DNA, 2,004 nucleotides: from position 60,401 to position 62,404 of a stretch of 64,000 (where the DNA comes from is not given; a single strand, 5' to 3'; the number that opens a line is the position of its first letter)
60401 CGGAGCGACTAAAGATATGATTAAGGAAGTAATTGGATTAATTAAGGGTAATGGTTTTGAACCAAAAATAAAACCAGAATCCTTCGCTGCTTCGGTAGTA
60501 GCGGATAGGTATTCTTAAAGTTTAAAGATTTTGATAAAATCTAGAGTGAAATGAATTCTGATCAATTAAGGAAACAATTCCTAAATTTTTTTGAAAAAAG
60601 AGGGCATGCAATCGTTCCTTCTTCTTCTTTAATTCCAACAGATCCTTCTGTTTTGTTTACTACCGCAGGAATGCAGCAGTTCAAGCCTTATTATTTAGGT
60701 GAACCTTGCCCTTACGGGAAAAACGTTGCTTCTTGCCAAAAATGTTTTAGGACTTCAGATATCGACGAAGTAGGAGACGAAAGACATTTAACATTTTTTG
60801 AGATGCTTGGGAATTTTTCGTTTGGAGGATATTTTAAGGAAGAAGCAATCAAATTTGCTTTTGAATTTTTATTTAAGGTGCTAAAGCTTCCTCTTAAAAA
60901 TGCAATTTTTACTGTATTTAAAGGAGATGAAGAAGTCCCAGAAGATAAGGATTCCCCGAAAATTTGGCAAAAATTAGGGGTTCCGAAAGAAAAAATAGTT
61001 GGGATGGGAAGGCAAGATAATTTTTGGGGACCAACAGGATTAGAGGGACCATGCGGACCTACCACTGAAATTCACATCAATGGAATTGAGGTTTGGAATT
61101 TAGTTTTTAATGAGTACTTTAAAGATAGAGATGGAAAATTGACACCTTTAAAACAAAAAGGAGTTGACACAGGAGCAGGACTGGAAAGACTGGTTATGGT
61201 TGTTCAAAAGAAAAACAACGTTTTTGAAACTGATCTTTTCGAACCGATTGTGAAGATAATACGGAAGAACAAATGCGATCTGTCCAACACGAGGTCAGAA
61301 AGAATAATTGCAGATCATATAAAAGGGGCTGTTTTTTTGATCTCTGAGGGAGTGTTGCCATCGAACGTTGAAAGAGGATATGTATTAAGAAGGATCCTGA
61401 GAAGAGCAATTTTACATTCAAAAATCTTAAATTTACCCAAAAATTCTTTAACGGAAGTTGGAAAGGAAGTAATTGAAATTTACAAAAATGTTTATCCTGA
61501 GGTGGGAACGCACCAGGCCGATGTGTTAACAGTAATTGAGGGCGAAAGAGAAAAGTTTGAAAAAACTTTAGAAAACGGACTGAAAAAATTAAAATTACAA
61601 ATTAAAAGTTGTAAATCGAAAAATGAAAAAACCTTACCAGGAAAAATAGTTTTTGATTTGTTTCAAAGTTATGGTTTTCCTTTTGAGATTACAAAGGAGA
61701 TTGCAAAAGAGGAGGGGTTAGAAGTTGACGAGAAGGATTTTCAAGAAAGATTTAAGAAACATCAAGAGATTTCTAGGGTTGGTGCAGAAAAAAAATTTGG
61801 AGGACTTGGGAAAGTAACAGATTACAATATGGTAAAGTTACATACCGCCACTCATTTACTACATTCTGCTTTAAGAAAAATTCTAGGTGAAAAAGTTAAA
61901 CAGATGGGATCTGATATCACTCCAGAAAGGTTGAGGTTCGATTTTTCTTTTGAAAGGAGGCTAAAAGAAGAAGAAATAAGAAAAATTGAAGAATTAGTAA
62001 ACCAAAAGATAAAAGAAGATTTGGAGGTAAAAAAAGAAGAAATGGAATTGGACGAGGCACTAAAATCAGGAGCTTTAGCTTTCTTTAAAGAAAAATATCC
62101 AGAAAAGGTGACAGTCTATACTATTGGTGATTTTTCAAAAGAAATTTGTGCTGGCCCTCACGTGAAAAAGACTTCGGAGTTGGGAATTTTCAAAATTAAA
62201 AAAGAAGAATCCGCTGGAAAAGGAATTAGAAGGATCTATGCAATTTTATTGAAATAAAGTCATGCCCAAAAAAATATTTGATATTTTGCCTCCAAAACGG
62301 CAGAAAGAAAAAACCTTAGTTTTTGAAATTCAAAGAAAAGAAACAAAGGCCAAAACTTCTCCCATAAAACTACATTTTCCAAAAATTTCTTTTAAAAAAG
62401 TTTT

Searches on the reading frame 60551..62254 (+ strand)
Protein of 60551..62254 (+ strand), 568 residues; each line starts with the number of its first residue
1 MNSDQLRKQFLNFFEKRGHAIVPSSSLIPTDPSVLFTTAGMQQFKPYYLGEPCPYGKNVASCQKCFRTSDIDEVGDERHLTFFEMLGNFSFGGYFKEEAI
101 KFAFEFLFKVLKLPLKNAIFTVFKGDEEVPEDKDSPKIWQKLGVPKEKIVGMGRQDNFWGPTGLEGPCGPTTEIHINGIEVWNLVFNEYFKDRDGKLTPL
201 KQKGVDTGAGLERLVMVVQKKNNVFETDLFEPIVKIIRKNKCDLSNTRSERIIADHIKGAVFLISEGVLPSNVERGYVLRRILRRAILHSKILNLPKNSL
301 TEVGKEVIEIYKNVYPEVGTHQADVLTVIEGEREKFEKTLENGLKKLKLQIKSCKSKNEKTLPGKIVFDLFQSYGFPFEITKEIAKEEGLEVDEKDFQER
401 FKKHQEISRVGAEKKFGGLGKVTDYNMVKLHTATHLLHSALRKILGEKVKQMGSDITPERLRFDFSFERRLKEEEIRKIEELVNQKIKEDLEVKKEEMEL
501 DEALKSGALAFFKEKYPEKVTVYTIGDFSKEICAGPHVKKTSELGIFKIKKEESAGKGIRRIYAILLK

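Call 27: search_protein_families(library=pfam, proteins=[window:60551-62254:+], max_evalue=0.00001)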
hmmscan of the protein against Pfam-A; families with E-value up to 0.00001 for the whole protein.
window:60551-62254:+ (568 aa): 2 families
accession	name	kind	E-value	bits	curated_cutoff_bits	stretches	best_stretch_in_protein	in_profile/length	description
PF01411.24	tRNA-synt_2c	-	1.2e-132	443.8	30.3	1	6-432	2-450/552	tRNA synthetases class II (A)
PF07973.19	tRNA_SAD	-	1.2e-17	64.1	24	1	520-563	1-44/44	Threonyl and Alanyl tRNA synthetase second additional domain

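Call 28: search_protein_families(library=ncbifam, proteins=[window:60551-62254:+], max_evalue=0.00001)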
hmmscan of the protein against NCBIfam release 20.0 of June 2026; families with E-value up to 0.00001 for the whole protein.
window:60551-62254:+ (568 aa): 5 families
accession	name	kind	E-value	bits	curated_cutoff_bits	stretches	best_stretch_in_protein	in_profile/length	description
NF002436.0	PRK01584.1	equivalog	1.2e-205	684.5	529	1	1-567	1-593/595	alanine--tRNA ligase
TIGR00344.1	alaS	equivalog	8.4e-185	616.5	457.05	2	6-414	2-432/847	alanine--tRNA ligase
TIGR03683.1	A-tRNA_syn_arch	equivalog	9.4e-81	272.3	744.7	4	425-562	591-730/902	alanine--tRNA ligase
NF040865.1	a_tRNA_ed_AlaXM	equivalog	5.5e-27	95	300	1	425-565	92-232/234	alanyl-tRNA editing protein AlaXM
TIGR00418.1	thrS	equivalog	3.1e-08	33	383.65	1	431-555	2-133/565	threonine--tRNA ligase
